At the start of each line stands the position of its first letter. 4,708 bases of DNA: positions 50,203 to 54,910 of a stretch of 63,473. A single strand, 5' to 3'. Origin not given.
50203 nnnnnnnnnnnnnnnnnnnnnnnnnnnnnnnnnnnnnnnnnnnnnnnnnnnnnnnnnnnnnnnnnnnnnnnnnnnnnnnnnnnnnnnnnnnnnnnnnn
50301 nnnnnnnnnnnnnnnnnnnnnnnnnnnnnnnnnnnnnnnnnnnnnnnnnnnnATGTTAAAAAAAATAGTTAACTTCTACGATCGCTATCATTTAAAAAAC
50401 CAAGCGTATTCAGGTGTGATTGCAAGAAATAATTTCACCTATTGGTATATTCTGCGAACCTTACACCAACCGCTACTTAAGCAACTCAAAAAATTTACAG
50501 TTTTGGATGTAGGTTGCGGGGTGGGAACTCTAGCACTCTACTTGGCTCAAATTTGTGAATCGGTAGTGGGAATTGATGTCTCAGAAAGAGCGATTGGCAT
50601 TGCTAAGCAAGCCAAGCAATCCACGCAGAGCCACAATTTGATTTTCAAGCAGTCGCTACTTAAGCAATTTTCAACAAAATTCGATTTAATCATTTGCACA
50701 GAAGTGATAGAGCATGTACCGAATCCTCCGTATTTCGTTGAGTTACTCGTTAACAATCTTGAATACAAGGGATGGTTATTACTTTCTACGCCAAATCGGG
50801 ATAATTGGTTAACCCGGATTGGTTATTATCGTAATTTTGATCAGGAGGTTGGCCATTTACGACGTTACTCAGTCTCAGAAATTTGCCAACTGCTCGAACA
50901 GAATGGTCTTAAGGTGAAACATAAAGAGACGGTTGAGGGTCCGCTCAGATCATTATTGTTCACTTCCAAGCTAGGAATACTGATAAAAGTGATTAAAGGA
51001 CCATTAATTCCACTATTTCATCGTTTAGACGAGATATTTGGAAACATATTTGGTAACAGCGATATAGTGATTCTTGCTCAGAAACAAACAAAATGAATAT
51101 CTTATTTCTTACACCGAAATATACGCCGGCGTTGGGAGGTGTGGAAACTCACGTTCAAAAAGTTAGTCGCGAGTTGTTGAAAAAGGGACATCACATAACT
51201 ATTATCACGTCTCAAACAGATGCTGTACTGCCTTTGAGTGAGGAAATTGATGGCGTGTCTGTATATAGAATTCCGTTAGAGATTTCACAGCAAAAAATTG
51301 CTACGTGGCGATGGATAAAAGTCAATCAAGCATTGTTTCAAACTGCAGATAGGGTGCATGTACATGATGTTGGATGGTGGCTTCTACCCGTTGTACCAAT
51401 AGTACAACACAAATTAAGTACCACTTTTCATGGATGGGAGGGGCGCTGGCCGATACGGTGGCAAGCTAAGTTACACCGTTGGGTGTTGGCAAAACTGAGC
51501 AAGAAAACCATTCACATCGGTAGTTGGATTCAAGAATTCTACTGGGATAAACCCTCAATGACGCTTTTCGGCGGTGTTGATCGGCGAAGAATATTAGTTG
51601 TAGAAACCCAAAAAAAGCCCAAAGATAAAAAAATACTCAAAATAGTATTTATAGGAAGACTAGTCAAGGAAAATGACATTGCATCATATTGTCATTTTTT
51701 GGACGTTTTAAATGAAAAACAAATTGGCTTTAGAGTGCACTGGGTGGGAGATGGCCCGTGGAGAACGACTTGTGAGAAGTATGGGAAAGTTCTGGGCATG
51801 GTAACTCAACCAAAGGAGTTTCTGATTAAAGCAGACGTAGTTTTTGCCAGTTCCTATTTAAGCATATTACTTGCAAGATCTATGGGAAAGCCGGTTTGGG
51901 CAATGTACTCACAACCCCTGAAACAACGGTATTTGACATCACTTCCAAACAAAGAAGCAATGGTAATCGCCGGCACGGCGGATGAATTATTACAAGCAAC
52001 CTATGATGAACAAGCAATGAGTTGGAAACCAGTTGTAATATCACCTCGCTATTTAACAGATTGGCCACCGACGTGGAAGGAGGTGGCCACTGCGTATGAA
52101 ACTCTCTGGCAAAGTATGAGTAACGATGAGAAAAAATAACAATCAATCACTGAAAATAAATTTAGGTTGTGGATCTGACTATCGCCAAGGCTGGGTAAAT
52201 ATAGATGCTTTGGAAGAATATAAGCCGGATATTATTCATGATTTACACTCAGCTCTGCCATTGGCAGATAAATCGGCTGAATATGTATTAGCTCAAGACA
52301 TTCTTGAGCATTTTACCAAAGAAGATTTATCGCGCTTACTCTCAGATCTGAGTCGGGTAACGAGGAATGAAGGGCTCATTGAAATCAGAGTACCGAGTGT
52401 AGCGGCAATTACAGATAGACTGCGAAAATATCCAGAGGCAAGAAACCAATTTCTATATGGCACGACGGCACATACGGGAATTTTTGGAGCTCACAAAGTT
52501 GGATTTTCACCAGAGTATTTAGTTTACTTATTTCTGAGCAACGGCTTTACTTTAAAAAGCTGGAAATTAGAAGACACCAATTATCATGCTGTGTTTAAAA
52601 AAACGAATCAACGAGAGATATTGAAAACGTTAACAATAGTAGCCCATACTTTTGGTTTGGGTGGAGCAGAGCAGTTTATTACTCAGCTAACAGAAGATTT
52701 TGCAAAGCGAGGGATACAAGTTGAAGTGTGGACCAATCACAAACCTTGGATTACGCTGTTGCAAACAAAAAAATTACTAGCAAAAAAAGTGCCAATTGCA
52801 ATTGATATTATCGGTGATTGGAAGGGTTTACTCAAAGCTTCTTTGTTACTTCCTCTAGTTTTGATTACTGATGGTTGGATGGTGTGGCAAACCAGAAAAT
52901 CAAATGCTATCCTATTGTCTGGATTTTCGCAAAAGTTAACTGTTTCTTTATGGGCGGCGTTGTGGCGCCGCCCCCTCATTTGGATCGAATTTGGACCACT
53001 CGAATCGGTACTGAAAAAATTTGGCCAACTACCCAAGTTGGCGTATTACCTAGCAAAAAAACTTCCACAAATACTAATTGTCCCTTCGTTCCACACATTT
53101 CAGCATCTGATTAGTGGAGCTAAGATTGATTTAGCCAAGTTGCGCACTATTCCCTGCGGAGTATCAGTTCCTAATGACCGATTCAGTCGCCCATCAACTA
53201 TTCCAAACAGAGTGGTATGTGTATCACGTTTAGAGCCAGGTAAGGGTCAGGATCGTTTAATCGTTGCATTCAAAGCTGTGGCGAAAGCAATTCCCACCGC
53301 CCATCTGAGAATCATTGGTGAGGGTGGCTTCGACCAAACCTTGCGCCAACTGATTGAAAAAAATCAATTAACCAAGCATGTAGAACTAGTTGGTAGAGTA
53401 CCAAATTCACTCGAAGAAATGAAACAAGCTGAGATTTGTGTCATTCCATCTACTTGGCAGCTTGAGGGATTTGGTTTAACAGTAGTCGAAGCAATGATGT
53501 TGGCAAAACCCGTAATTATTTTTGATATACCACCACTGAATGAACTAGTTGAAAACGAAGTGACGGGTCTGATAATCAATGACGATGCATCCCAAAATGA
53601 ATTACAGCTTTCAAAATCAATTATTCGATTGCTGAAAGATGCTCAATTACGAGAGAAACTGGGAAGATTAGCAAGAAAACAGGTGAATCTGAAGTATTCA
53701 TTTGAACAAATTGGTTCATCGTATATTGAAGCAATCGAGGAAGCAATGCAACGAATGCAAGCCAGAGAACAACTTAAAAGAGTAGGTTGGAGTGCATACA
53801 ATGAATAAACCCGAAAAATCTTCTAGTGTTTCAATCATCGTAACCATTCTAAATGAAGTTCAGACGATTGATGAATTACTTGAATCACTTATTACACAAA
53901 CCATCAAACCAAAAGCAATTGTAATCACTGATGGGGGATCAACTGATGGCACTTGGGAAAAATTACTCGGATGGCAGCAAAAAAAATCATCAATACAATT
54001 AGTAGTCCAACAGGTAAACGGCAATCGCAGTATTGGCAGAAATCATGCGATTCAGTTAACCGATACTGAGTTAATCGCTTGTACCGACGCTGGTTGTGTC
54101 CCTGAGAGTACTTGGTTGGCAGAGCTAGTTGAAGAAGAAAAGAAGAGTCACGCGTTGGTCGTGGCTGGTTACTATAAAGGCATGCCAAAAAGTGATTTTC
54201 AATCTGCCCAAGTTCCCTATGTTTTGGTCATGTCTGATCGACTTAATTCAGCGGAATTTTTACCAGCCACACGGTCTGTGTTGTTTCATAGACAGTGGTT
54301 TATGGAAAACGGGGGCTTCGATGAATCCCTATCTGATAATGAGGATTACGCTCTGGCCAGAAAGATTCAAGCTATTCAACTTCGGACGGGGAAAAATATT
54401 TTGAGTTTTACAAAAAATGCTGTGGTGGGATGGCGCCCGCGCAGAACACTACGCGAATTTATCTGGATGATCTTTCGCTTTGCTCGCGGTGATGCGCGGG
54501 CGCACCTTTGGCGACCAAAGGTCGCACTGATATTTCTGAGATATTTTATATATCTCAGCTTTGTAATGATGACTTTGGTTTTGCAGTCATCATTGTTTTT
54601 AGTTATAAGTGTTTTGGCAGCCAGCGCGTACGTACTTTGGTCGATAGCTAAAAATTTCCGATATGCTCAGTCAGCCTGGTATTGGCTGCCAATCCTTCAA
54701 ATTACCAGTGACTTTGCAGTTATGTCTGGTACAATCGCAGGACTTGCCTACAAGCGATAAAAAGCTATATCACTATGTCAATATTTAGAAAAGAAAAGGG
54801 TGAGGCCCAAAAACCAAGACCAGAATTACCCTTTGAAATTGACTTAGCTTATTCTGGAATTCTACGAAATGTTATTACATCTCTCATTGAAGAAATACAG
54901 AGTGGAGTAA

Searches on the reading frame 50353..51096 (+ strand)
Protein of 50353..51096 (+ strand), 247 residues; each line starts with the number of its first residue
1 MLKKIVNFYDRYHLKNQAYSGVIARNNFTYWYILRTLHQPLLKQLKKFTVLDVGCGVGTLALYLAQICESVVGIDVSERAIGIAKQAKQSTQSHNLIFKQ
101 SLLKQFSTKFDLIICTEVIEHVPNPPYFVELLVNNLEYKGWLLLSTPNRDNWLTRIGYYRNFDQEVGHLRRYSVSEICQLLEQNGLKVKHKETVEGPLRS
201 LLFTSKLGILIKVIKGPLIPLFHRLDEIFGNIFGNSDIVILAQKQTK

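Call 85: search_protein_families(library=pfam, proteins=[window:50353-51096:+], max_evalue=0.0001)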
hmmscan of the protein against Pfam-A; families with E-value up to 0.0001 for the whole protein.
window:50353-51096:+ (247 aa): 12 families
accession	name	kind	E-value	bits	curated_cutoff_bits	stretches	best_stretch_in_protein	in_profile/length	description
PF13489.12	Methyltransf_23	-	1.4e-26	93.6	27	1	37-190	12-163/164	Methyltransferase domain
PF13847.12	Methyltransf_31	-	3.1e-18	66.3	27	1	47-154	4-119/145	Methyltransferase domain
PF08241.18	Methyltransf_11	-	1.4e-14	54.9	21.2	1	51-143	1-94/95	Methyltransferase domain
PF13649.12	Methyltransf_25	-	1.3e-13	51.9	27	1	50-125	1-80/97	Methyltransferase domain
PF08242.18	Methyltransf_12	-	1.9e-13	51.4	30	1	51-140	1-96/98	Methyltransferase domain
PF05175.20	MTS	-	1.5e-10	41.5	23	1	41-115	23-104/170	Methyltransferase small domain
PF05401.17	NodS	-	1.4e-08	35.3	24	1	49-122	46-119/201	Nodulation protein S (NodS)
PF02353.26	CMAS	-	3.9e-08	33.4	27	1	49-146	65-166/273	Mycolic acid cyclopropane synthetase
PF06325.19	PrmA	-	1.8e-07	31.4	22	1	46-144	161-258/296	Ribosomal protein L11 methyltransferase (PrmA)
PF03848.20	TehB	-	2.2e-05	24.4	20.4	1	42-122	26-108/193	Tellurite resistance protein TehB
PF07021.18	MetW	-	3.5e-05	24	21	1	49-155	16-118/193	Methionine biosynthesis protein MetW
PF08003.17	Methyltransf_9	-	9.4e-05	22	23.8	0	40-146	109-219/315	Protein of unknown function (DUF1698)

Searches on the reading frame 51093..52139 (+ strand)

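Call 85: search_protein_families(library=pfam, proteins=[window:51093-52139:+], max_evalue=0.0001)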
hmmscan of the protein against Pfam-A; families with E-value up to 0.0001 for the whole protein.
window:51093-52139:+ (348 aa): 2 families
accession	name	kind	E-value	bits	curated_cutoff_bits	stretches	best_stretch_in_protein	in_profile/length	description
PF13439.12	Glyco_transf_4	-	8.9e-13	49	28.5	1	15-134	2-132/170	Glycosyltransferase Family 4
PF13579.12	Glyco_trans_4_4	-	1.4e-09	39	29.7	1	15-133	1-122/158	Glycosyl transferase 4-like domain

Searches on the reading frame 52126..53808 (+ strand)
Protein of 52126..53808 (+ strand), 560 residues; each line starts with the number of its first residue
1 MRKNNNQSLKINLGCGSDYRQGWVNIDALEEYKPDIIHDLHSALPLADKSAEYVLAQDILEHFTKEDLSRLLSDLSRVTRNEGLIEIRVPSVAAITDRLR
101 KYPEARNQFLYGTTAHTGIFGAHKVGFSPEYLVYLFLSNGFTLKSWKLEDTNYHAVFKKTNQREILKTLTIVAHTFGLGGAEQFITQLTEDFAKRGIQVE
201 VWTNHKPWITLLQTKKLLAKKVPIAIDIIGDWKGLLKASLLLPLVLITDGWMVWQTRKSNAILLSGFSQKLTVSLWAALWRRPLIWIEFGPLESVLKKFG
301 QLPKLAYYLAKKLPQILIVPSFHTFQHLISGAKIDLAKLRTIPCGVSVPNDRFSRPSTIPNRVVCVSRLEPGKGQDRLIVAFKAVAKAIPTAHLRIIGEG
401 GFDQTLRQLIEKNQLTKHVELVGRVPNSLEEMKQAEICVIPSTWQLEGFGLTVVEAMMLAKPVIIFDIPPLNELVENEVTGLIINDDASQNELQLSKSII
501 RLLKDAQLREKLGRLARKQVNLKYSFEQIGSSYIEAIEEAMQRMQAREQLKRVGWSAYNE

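Call 85: search_protein_families(library=pfam, proteins=[window:52126-53808:+], max_evalue=0.0001)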
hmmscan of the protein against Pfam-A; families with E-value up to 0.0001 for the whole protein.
window:52126-53808:+ (560 aa): 5 families
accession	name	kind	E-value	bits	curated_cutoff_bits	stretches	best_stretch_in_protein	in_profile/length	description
PF00534.26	Glycos_transf_1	-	2.7e-35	121.9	26.4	1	358-519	13-172/172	Glycosyl transferases group 1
PF13692.12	Glyco_trans_1_4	-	1.3e-27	97.2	27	1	361-505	2-142/142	Glycosyl transferases group 1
PF13439.12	Glyco_transf_4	-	8.4e-09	36.1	28.5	1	179-347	2-167/170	Glycosyltransferase Family 4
PF20706.3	GT4-conflict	-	9.4e-06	25.3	26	1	355-481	192-326/385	Family 4 Glycosyltransferase in conflict systems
PF08241.18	Methyltransf_11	-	3.7e-05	24.7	21.2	1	37-85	47-93/95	Methyltransferase domain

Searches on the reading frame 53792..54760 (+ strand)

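Call 85: search_protein_families(library=pfam, proteins=[window:53792-54760:+], max_evalue=0.0001)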
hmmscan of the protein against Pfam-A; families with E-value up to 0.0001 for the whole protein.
window:53792-54760:+ (322 aa): 2 families
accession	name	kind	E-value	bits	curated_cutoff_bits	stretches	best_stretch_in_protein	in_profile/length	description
PF00535.33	Glycos_transf_2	-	6.9e-22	78.6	23.3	1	14-136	1-124/168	Glycosyl transferase family 2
PF10111.15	Glyco_tranf_2_2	-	1.7e-06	28.2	27.3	1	21-194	8-201/276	Glycosyltransferase like family 2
